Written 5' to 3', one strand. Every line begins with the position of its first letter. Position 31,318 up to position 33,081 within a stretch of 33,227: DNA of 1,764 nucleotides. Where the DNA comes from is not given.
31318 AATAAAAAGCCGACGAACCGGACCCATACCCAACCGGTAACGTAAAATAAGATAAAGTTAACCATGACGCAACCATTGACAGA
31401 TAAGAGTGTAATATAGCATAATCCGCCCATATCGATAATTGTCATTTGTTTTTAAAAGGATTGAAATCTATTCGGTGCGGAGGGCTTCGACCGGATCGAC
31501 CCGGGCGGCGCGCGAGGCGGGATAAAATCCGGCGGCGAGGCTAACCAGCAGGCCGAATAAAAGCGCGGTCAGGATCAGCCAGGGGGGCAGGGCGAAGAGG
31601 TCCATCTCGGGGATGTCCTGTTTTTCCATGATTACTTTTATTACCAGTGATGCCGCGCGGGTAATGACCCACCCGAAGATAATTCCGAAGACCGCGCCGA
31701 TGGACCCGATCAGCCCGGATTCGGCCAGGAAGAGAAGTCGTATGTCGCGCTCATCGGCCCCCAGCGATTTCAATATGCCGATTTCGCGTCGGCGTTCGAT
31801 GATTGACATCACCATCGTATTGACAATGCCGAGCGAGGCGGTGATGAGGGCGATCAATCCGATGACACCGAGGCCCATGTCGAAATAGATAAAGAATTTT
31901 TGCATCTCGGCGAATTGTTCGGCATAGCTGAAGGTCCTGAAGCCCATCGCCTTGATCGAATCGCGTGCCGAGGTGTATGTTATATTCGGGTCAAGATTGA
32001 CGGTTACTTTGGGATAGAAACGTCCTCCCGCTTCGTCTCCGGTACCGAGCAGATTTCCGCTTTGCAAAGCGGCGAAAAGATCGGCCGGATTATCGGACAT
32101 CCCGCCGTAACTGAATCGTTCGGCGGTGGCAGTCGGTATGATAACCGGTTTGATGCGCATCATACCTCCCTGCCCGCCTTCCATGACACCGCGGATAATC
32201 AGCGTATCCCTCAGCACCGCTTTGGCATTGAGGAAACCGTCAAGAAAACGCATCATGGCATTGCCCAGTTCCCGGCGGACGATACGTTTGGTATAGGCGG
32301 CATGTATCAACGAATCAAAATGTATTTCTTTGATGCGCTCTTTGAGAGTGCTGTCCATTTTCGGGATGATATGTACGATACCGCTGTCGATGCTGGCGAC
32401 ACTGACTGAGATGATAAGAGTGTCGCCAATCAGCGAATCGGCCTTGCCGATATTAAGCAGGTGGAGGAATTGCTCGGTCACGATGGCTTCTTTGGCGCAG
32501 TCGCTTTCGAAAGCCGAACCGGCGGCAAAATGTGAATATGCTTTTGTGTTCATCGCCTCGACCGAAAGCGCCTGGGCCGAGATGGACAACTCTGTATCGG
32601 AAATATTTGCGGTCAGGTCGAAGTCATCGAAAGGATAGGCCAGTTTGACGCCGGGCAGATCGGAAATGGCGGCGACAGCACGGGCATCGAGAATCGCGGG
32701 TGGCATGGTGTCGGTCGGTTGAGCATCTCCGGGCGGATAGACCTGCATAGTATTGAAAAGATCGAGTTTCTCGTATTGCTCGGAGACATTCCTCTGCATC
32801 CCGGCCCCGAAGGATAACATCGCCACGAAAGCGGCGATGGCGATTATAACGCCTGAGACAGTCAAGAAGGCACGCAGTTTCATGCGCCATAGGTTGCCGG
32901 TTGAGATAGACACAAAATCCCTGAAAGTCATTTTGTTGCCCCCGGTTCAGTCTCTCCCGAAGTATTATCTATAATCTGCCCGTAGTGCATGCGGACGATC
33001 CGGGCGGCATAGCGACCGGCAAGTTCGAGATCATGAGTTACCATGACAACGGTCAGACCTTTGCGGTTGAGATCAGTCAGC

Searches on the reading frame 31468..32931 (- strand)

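Call 29: search_protein_families(library=pfam, max_evalue=0.00001, proteins=[window:31468-32931:-])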
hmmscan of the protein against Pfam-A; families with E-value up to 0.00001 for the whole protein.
window:31468-32931:- (487 aa): 2 families
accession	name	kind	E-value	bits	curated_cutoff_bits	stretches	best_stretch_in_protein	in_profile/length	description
PF02687.27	FtsX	-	2e-24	86.4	25.5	1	356-480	2-120/120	FtsX-like permease C-terminal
PF12704.14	MacB_PCD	-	3.4e-15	57.3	27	1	22-175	2-144/207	MacB-like periplasmic core domain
